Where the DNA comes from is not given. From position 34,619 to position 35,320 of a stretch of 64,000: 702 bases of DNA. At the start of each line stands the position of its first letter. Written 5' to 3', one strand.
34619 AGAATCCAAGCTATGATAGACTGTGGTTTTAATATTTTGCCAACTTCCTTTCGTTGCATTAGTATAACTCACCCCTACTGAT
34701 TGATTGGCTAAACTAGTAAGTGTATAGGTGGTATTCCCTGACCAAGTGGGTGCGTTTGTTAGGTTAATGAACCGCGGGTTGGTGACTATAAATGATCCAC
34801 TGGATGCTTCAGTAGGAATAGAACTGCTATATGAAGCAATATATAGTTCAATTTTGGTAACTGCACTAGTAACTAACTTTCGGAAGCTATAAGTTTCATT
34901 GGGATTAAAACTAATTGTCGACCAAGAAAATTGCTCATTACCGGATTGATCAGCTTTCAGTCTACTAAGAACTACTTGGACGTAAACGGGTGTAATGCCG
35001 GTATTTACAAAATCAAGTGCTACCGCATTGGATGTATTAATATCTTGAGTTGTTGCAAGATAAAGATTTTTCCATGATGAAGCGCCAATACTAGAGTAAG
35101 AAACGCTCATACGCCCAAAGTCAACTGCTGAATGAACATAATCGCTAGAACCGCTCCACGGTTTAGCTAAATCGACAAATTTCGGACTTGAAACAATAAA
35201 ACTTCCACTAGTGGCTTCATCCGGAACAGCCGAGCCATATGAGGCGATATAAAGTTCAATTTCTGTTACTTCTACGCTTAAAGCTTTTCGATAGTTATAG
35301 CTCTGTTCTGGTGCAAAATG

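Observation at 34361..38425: Two adjacent surface proteins made of 3 and ~6 tandem copies of an undescribed ~125-aa beta-repeat module, sitting between the GH51 and GH10 genes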

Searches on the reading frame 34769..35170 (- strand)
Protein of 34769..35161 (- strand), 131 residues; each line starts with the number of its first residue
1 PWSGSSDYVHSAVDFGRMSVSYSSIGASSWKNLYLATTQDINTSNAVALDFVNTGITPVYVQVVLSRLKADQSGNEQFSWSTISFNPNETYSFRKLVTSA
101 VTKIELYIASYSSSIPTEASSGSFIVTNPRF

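Call 15: find_homologous_proteins(query=A2, max_evalue=0.01)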
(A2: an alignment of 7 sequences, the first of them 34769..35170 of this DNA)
Query A2 (7 sequences) (134 aa, profile of the alignment): 1 proteins with E <= 0.01 among 731 candidates.
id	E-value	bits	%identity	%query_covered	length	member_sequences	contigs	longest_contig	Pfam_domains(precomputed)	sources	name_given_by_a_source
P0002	8.7e-36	141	70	7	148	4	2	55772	-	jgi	jgi:hypothetical protein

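Call 18: find_encoding_contigs(protein=P0002, flank=10000, max_places=4)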
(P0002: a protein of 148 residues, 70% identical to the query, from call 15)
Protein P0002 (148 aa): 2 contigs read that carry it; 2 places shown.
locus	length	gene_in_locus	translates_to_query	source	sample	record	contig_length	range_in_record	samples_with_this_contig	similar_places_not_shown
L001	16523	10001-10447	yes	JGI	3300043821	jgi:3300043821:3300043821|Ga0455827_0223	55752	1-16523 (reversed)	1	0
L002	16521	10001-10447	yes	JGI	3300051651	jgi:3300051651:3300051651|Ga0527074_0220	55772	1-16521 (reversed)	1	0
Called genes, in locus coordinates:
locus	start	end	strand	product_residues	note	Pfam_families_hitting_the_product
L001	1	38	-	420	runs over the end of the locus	PF00890:FAD_binding_2 (faint), PF01134:GIDA (faint), PF01266:DAO (faint), PF01494:FAD_binding_3 (weak), PF01946:Thi4 (weak), PF07992:Pyr_redox_2 (faint), PF12831:FAD_oxidored, PF13450:NAD_binding_8 (weak)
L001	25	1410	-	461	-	PF00232:Glyco_hydro_1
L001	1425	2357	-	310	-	PF01022:HTH_5 (weak), PF12840:HTH_20, PF13412:HTH_24 (weak)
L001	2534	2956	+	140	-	-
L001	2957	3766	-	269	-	PF13276:HTH_21, PF00665:rve, PF13683:rve_3, PF13333:rve_2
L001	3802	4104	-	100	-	-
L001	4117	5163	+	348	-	-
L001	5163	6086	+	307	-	PF00528:BPD_transp_1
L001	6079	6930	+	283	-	PF00528:BPD_transp_1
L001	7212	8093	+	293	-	PF00331:Glyco_hydro_10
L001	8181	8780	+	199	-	-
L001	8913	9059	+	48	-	-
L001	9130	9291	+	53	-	-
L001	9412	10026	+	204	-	-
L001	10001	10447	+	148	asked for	-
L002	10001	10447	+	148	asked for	-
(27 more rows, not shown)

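Call 21: predict_structure(alignment_id=A2)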
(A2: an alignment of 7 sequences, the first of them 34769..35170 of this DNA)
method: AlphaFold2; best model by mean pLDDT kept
length: 134 residues; sequences in the alignment: 7
mean_pLDDT: 70.5   pTM: 0.68
mean pLDDT of the five models: 70.5, 58.7, 55.9, 53.8, 51.2
residues with pLDDT >= 90: 11; 70-90: 70; 50-70: 26; < 50: 27
segments of 3 or more residues with pLDDT < 50: 1-12, 14-17, 31-33, 39-45
pLDDT, mean of each block of 10 residues (from residue 1): 32 52 71 50 57 90 85 83 88 89 76 64 79 68
secondary structure, 60 per line:
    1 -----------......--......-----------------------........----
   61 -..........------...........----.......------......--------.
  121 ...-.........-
elements in order: E12-17 E20-25 E49-56 E62-71 E78-88 E93-99 E106-111 H120-123 E125-133

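Call 27: search_protein_representatives(alignment_id=A2)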
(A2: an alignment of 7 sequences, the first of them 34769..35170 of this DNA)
Query: 7 sequences, 127 profile positions. Proteins with E-value up to 0.001 (for the whole library): 104; up to 1e-10: 36; up to 1e-30: 7. The best 104 are listed.
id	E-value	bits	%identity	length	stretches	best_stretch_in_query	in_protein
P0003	4.0e-120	411.7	-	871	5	3-127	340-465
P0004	2.5e-100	347.7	-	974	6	2-127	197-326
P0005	4.5e-77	272.6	-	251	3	1-127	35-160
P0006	5.0e-57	207.7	-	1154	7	2-126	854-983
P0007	5.6e-42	159.1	-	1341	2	3-127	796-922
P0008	1.1e-40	154.9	-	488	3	2-127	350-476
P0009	1.0e-30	122.7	-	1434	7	2-127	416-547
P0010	1.0e-27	113.0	-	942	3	14-125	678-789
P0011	1.4e-25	106.1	-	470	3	5-127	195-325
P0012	1.8e-21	92.8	-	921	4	18-127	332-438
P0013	1.2e-19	86.9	-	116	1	46-127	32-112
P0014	1.2e-19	86.9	-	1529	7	2-122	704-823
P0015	2.2e-19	86.1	-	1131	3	17-125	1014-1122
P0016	2.1e-18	82.9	-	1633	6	13-127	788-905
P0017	2.7e-18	82.5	-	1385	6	3-99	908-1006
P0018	1.2e-17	80.5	-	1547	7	16-72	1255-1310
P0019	6.3e-17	78.1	-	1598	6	7-84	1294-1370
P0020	3.5e-16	75.7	-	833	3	17-125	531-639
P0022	2.5e-15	73.0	-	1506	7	6-68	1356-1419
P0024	8.8e-14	68.0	-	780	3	10-127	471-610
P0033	1.4e-11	60.8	-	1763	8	10-127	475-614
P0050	4.5e-09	52.7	-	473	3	7-127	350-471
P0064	7.6e-07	45.5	-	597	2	5-61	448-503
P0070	2.7e-06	43.7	-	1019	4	19-97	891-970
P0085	4.7e-05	39.8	-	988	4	8-122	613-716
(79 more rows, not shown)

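Call 30: search_protein_families(library=pfam, proteins=[P0003, P0004, P0006, P0007, P0008, P0009, P0010, P0011, P0012], max_evalue=0.001)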
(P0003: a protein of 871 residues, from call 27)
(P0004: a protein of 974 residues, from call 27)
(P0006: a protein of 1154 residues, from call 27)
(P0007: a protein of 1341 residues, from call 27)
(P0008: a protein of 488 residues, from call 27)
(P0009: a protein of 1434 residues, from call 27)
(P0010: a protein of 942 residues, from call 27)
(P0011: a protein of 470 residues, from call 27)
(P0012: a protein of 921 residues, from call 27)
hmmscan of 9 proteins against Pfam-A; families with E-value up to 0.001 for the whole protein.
P0003 (871 aa): 6 families
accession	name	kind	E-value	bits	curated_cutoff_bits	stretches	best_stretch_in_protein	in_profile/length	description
PF05506.17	PLipase_C_C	-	4.7e-12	47.1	24.4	0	781-846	6-69/80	Bacterial phospholipase C, C-terminal domain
PF16392.11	DUF5001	-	1.2e-07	32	23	0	516-585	2-69/86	Ig-like domain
PF22544.2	HYDIN_VesB_CFA65-like_Ig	-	5.7e-06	26.9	25.5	0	529-576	23-73/100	HYDIN/CFA65/VesB-like, Ig-like domain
PF14310.12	Fn3-like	-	3.5e-05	24.3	25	0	688-706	26-44/71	Fibronectin type III-like domain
PF22074.2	Cep192_D5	-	0.00012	22.2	27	0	523-546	20-41/178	Cep192 domain 5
PF07705.17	CARDB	-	0.00059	20.4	22.7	0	238-297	13-69/101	CARDB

P0004 (974 aa): 7 families
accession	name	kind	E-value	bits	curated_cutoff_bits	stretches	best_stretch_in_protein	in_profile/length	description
PF05506.17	PLipase_C_C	-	1.2e-07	33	24.4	0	374-429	7-58/80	Bacterial phospholipase C, C-terminal domain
PF16392.11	DUF5001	-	2e-07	31.4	23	0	232-300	2-64/86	Ig-like domain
PF22067.2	Cep192_D3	-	7.6e-07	29.6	27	0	240-296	17-70/99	Cep192 domain 3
PF07705.17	CARDB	-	0.00014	22.5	22.7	0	378-446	19-87/101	CARDB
PF22544.2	HYDIN_VesB_CFA65-like_Ig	-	0.00032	21.3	25.5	0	381-428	22-71/100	HYDIN/CFA65/VesB-like, Ig-like domain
PF07610.17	DUF1573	-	0.00042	20.7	26.1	0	226-293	3-66/98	Protein of unknown function (DUF1573)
PF14016.12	DUF4232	-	0.00068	20.3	27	0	378-480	17-119/129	Domain of unknown function (DUF4232)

P0006 (1154 aa): 1 family
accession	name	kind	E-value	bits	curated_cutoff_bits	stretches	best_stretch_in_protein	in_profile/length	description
PF01477.28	PLAT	-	0.00032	21.8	23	0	282-336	11-67/117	PLAT/LH2 domain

P0007 (1341 aa): 6 families
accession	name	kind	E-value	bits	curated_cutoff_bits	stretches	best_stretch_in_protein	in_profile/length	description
PF13088.12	BNR_2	-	1.6e-33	116.7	31.4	1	345-623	1-277/277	BNR repeat-like domain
PF13472.12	Lipase_GDSL_2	-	6.3e-29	102.2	32.9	1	934-1108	1-177/178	GDSL-like Lipase/Acylhydrolase family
PF00657.28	Lipase_GDSL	-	2.8e-16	60.7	23.6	1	932-1113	1-207/208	GDSL-like Lipase/Acylhydrolase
PF15902.12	Sortilin-Vps10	-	4e-07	29.6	33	1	480-628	1-139/446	Sortilin, neurotensin receptor 3,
PF24316.1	Tli3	-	1.4e-05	25.9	27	0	522-602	31-102/129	T6SS Tli3 immunity protein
PF02012.26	BNR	-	3.5e-05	23.6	27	0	588-596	2-10/12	BNR/Asp-box repeat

P0008 (488 aa): 1 family
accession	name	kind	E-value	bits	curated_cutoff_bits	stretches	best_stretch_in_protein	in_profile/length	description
PF22074.2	Cep192_D5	-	0.00012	22.1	27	0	393-421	22-50/178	Cep192 domain 5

P0009 (1434 aa): 3 families
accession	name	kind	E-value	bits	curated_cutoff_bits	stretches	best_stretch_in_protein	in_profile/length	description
PF05506.17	PLipase_C_C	-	0.00021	22.6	24.4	0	452-510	6-55/80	Bacterial phospholipase C, C-terminal domain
PF21633.3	MOV-10_Ig-like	-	0.00048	20.7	27.4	0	893-917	30-54/126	Helicase MOV-10, Ig-like domain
PF22544.2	HYDIN_VesB_CFA65-like_Ig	-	0.00055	20.6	25.5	0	459-510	17-69/100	HYDIN/CFA65/VesB-like, Ig-like domain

P0010 (942 aa): 2 families
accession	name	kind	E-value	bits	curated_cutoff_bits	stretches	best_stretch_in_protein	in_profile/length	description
PF00722.28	Glyco_hydro_16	-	2e-38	132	22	1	76-265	3-162/175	Glycosyl hydrolases family 16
PF05506.17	PLipase_C_C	-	0.00061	21.1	24.4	0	711-752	12-50/80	Bacterial phospholipase C, C-terminal domain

P0011 (470 aa): 0 families

P0012 (921 aa): 4 families
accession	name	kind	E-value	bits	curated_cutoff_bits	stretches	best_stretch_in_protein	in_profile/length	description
PF00722.28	Glyco_hydro_16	-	4.3e-38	131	22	1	75-261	3-161/175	Glycosyl hydrolases family 16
PF22073.2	Cep192_D4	-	2.2e-07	31.5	35.5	0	507-579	21-86/112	Cep192 domain 4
PF19912.4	DUF6385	-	0.00015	22.2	26.8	0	833-882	6-52/82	Domain of unknown function (DUF6385)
PF05506.17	PLipase_C_C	-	0.00031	22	24.4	0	349-402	11-53/80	Bacterial phospholipase C, C-terminal domain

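Call 35: search_protein_families(library=pfam, alignment_id=A3, max_evalue=0.00001)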
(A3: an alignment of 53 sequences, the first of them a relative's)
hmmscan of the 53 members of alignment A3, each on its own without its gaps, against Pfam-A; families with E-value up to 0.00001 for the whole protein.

A. member 1, P0064 (597 aa): 1 family
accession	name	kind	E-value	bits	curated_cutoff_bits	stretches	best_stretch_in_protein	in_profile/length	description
PF00722.28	Glyco_hydro_16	-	1.6e-40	138.8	22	1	59-221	3-165/175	Glycosyl hydrolases family 16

B. families by the number of members that match (of 53 scanned): 22 families
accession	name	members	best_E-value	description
PF00722.28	Glyco_hydro_16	49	4.5e-75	Glycosyl hydrolases family 16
PF06280.18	fn3_5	8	1e-09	Fn3-like domain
PF11614.14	FixG_C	3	3.4e-09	IG-like fold at C-terminal of FixG, putative oxidoreductase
PF22073.2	Cep192_D4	3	3e-08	Cep192 domain 4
PF08239.17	SH3_3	2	5.1e-08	Bacterial SH3 domain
PF14016.12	DUF4232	2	3.2e-07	Domain of unknown function (DUF4232)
PF18368.7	Ig_GlcNase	2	9.5e-07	Exo-beta-D-glucosaminidase Ig-fold domain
PF13088.12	BNR_2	1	1.6e-33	BNR repeat-like domain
PF03009.23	GDPD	1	2.5e-33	Glycerophosphoryl diester phosphodiesterase family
PF13472.12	Lipase_GDSL_2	1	6.3e-29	GDSL-like Lipase/Acylhydrolase family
PF00657.28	Lipase_GDSL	1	2.8e-16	GDSL-like Lipase/Acylhydrolase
PF02368.24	Big_2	1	2.3e-11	Bacterial Ig-like domain (group 2)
PF16729.10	DUF5067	1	5.1e-09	Domain of unknown function (DUF5067)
PF07705.17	CARDB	1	2.6e-08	CARDB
PF11611.13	DUF4352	1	4.5e-08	Domain of unknown function (DUF4352)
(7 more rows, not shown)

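Call 40: find_homologous_proteins(query=A4, max_evalue=0.001)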
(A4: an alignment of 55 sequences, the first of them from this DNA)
Query A4 (55 sequences) (131 aa, profile of the alignment): 2 proteins with E <= 0.001 among 798 candidates.
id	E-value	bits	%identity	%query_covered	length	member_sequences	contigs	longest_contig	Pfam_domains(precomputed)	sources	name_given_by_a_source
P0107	1.3e-7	50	36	8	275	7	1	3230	-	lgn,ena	-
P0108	3.0e-6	45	36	8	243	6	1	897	-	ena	-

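Call 41: find_encoding_contigs(protein=P0003, flank=10000, max_places=3)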
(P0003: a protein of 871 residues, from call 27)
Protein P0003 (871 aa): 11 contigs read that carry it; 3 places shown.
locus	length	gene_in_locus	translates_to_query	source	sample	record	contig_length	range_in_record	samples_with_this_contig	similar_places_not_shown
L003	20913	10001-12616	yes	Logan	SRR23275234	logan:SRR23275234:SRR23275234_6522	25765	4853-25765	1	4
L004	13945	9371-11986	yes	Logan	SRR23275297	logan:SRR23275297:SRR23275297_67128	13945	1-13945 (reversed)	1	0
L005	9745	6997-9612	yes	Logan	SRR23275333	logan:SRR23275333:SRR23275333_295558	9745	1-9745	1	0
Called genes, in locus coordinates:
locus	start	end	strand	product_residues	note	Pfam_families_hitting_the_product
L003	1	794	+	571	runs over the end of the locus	PF02878:PGM_PMM_I, PF02879:PGM_PMM_II, PF02880:PGM_PMM_III, PF00408:PGM_PMM_IV (faint)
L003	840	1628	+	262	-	PF01261:AP_endonuc_2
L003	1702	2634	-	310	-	PF01022:HTH_5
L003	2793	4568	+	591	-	PF02837:Glyco_hydro_2_N, PF22666:Glyco_hydro_2_N2, PF00703:Glyco_hydro_2, PF02836:Glyco_hydro_2_C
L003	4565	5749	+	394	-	PF00657:Lipase_GDSL, PF13472:Lipase_GDSL_2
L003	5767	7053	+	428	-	PF01547:SBP_bac_1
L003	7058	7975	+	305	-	PF00528:BPD_transp_1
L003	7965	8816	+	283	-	PF00528:BPD_transp_1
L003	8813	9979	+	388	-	PF00331:Glyco_hydro_10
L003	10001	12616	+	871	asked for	PF05506:PLipase_C_C (faint), PF16392:DUF5001 (faint), PF22544:HYDIN_VesB_CFA65-like_Ig (faint)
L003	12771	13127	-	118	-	PF02452:PemK_toxin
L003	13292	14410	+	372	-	PF01545:Cation_efflux, PF16916:ZT_dimer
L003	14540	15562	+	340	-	PF02504:FA_synthesis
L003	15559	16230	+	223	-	PF14622:Ribonucleas_3_3, PF00636:Ribonuclease_3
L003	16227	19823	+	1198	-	PF02463:SMC_N, PF13175:AAA_15, PF13304:AAA_21 (weak), PF13476:AAA_23, PF13555:AAA_29 (weak), PF06470:SMC_hinge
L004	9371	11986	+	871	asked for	PF05506:PLipase_C_C (faint), PF16392:DUF5001 (faint), PF22544:HYDIN_VesB_CFA65-like_Ig (faint)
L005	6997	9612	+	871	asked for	PF05506:PLipase_C_C (faint), PF16392:DUF5001 (faint), PF22544:HYDIN_VesB_CFA65-like_Ig (faint)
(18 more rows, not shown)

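Call 42: list_cluster_members(proteins=[P0003, P0004, P0008, P0009, P0011, P0006, P0007, P0010, P0012, P0014])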
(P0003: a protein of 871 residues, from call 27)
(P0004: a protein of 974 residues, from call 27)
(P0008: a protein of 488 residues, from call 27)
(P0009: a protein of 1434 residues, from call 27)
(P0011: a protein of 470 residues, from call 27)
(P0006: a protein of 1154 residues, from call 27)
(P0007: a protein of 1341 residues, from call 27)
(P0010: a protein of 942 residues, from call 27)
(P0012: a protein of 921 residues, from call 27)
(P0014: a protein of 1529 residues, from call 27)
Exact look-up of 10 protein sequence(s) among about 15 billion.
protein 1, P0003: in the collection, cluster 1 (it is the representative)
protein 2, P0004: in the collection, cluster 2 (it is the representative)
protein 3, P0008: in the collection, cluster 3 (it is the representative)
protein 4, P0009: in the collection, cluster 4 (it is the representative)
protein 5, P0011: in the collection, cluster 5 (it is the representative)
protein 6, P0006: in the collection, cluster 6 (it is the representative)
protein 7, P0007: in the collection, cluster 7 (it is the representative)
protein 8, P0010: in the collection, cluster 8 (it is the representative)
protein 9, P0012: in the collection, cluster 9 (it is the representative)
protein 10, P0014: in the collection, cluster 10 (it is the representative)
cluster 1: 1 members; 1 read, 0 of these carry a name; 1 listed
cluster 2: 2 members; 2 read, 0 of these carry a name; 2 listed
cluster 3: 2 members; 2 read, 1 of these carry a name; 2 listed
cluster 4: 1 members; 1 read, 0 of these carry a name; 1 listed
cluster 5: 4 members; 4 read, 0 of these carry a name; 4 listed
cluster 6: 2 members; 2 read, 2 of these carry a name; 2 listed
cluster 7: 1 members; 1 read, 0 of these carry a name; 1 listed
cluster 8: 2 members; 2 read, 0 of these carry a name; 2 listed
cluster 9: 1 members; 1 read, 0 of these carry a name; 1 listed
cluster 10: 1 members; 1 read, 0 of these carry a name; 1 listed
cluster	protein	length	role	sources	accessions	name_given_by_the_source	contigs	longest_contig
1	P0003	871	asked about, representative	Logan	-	-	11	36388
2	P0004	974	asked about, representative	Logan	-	-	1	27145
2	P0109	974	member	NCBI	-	-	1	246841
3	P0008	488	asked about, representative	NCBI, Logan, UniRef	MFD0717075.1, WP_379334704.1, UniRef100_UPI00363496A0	hypothetical protein [Paenibacillus sp. GCM10027626] | hypothetical protein n=1 Tax=Paenibacillus sp. GCM10027626 TaxID=3273411 ...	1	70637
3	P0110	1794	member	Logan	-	-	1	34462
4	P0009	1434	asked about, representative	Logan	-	-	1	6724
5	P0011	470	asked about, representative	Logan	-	-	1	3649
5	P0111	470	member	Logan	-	-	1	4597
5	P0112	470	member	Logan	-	-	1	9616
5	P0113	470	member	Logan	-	-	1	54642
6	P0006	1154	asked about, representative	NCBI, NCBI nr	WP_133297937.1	hypothetical protein [Paenibacillus paeoniae]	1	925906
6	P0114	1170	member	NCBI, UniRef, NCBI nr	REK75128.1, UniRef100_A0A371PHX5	hypothetical protein DX130_15970 [Paenibacillus paeoniae] | Uncharacterized protein n=2 Tax=Paenibacillus paeoniae TaxID=2292705 ...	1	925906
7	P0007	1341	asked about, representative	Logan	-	-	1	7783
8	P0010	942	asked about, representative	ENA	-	-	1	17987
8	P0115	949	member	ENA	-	-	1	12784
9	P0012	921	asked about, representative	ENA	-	-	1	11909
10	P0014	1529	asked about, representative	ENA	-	-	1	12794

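Call 43: find_encoding_contigs(protein=P0004, flank=10000, max_places=2)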
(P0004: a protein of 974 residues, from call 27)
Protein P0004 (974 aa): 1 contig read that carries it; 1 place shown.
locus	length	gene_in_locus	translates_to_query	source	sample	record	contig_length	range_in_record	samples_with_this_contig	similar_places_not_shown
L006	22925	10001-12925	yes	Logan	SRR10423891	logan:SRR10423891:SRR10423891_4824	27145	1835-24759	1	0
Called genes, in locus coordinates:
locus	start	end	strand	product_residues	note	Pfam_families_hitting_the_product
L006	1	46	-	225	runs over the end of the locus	PF18491:SRA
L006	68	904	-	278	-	-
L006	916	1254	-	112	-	PF08279:HTH_11 (faint)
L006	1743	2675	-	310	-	PF01022:HTH_5, PF12840:HTH_20, PF13518:HTH_28 (weak)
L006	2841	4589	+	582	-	PF02837:Glyco_hydro_2_N, PF22666:Glyco_hydro_2_N2, PF00703:Glyco_hydro_2 (weak), PF02836:Glyco_hydro_2_C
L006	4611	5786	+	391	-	PF00657:Lipase_GDSL, PF13472:Lipase_GDSL_2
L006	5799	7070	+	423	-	PF01547:SBP_bac_1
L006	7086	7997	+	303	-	PF00528:BPD_transp_1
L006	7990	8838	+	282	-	PF00528:BPD_transp_1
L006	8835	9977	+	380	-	PF00331:Glyco_hydro_10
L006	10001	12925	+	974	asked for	PF05506:PLipase_C_C (faint), PF16392:DUF5001 (faint), PF22067:Cep192_D3 (faint)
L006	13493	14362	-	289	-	PF02311:AraC_binding, PF07883:Cupin_2 (weak), PF12833:HTH_18, PF00165:HTH_AraC (weak)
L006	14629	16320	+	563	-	PF01547:SBP_bac_1 (weak)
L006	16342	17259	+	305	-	PF00528:BPD_transp_1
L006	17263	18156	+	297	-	PF00528:BPD_transp_1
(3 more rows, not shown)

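Call 44: find_encoding_contigs(protein=P0008, flank=10000, max_places=2)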
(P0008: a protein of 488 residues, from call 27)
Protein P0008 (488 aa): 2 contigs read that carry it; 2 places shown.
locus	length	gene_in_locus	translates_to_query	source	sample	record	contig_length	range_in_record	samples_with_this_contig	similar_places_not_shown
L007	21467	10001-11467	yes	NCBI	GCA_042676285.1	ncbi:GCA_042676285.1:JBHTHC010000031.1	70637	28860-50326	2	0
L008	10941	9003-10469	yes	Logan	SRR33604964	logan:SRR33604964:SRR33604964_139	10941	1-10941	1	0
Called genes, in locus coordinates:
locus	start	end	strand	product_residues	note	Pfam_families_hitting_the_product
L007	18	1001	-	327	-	PF00583:Acetyltransf_1, PF13508:Acetyltransf_7, PF14542:Acetyltransf_CG (faint)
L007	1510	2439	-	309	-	PF01022:HTH_5, PF12840:HTH_20 (weak)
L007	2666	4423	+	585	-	PF02837:Glyco_hydro_2_N, PF22666:Glyco_hydro_2_N2, PF00703:Glyco_hydro_2, PF02836:Glyco_hydro_2_C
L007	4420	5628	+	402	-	PF00657:Lipase_GDSL, PF13472:Lipase_GDSL_2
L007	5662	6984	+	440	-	PF01547:SBP_bac_1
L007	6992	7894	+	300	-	PF00528:BPD_transp_1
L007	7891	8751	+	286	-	PF00528:BPD_transp_1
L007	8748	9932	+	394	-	PF00331:Glyco_hydro_10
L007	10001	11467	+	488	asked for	-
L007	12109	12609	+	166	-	PF02224:Cytidylate_kin (weak), PF13238:AAA_18, PF13671:AAA_33 (weak), PF01202:SKI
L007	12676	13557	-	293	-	PF00126:HTH_1, PF03466:LysR_substrate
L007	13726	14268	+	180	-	PF03358:FMN_red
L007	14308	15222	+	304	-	PF08240:ADH_N, PF00107:ADH_zinc_N, PF13602:ADH_zinc_N_2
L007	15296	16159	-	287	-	PF02311:AraC_binding, PF00165:HTH_AraC (weak), PF12833:HTH_18, PF00165:HTH_AraC (weak)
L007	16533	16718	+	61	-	-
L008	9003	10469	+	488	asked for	-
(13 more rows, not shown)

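Call 45: find_encoding_contigs(protein=P0113, flank=10000, max_places=2)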
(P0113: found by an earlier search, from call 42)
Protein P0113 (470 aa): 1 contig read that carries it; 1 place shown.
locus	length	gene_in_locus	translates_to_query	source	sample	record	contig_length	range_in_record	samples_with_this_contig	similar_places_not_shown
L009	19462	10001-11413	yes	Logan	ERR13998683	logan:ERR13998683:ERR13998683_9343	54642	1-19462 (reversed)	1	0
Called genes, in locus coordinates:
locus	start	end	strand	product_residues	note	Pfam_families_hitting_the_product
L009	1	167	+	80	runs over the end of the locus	-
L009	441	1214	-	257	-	PF02311:AraC_binding, PF07883:Cupin_2 (weak), PF00165:HTH_AraC (faint), PF12833:HTH_18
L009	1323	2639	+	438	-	PF01261:AP_endonuc_2 (weak), PF27526:XylA2_C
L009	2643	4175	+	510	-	PF00370:FGGY_N, PF02782:FGGY_C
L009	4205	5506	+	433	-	PF01547:SBP_bac_1 (weak), PF13416:SBP_bac_8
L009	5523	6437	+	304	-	PF00528:BPD_transp_1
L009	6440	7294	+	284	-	PF00528:BPD_transp_1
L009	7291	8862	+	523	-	PF04616:Glyco_hydro_43, PF17851:GH43_C2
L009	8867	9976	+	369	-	PF00331:Glyco_hydro_10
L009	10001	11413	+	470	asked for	-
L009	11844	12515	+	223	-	PF00072:Response_reg, PF00486:Trans_reg_C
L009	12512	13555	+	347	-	PF00512:HisKA, PF02518:HATPase_c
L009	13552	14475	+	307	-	-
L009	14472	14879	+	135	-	-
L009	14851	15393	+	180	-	-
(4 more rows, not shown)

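Call 53: predict_structure(alignment_id=A4)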
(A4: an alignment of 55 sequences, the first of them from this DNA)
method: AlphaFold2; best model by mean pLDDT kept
length: 131 residues; sequences in the alignment: 55
mean_pLDDT: 96.4   pTM: 0.89
mean pLDDT of the five models: 96.4, 96.2, 96.1, 95.5, 95.2
residues with pLDDT >= 90: 126; 70-90: 5; 50-70: 0; < 50: 0
segments of 3 or more residues with pLDDT < 50: none
pLDDT, mean of each block of 10 residues (from residue 1): 96 95 95 97 98 98 98 97 98 98 98 88 98 96
secondary structure, 60 per line:
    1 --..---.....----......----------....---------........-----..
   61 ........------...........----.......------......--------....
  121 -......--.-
elements in order: E8-12 E17-22 E33-36 E46-53 E59-68 E75-85 E90-96 E103-108 H117-120 E122-127
